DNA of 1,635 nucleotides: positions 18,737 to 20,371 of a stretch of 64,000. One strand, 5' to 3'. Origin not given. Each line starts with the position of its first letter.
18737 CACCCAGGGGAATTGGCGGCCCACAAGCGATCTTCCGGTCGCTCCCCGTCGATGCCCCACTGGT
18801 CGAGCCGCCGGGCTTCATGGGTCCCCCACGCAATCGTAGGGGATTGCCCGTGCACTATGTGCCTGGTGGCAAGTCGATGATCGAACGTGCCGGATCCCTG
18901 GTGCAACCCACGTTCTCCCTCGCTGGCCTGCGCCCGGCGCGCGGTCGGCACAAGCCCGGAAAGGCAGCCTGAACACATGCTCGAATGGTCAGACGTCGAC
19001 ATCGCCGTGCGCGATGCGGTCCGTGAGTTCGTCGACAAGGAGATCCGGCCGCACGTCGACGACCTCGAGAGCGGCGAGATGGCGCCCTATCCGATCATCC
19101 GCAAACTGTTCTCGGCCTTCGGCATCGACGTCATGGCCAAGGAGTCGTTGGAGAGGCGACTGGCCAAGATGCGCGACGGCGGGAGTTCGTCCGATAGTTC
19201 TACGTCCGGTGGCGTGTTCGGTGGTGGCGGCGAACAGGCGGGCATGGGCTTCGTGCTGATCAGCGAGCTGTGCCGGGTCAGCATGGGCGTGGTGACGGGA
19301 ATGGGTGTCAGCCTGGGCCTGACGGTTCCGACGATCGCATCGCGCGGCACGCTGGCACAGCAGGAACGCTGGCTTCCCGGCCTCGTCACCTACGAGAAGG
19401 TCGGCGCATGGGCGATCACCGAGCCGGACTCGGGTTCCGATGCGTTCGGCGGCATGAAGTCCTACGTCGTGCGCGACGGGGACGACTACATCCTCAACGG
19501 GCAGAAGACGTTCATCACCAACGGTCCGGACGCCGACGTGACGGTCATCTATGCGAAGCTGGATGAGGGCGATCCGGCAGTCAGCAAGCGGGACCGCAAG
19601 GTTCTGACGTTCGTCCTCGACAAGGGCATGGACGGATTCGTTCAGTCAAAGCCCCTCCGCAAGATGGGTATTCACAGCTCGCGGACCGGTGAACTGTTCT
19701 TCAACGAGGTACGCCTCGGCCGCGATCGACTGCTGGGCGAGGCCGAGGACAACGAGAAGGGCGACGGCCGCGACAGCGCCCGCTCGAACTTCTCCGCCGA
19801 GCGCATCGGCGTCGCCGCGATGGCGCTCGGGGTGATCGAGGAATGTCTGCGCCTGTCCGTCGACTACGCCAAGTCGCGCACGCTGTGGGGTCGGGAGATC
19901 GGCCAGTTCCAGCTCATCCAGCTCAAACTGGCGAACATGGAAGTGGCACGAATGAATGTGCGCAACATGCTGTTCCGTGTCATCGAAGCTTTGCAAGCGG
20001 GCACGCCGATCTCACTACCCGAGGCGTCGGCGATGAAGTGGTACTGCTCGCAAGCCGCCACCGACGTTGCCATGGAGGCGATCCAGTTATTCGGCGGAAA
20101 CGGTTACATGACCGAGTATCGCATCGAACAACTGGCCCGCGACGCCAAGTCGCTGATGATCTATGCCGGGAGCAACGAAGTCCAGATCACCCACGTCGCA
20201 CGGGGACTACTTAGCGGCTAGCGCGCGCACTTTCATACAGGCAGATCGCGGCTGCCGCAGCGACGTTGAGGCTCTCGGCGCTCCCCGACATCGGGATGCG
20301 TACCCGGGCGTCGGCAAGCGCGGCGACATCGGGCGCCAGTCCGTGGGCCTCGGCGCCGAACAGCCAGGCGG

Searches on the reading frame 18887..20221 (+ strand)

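Call 92: search_protein_families(library=pfam, proteins=[window:18887-20221:+], max_evalue=0.00001)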
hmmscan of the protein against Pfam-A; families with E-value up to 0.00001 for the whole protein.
window:18887-20221:+ (444 aa): 5 families
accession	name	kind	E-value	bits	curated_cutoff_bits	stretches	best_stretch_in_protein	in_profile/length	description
PF00441.29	Acyl-CoA_dh_1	-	5.1e-46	157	22.4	1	292-442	1-150/150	Acyl-CoA dehydrogenase, C-terminal domain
PF02770.24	Acyl-CoA_dh_M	-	5.4e-21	75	33.3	1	174-275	1-97/97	Acyl-CoA dehydrogenase, middle domain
PF02771.21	Acyl-CoA_dh_N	-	9.7e-14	52.1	22.9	1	111-168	54-111/113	Acyl-CoA dehydrogenase, N-terminal domain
PF08028.16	Acyl-CoA_dh_2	-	2.6e-11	44.4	22.7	1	307-430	1-133/134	Acyl-CoA dehydrogenase, C-terminal domain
PF22924.1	ACOX_C_alpha1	-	6.6e-06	26.5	27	0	380-442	107-169/169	Acyl-CoA oxidase, C-alpha1 domain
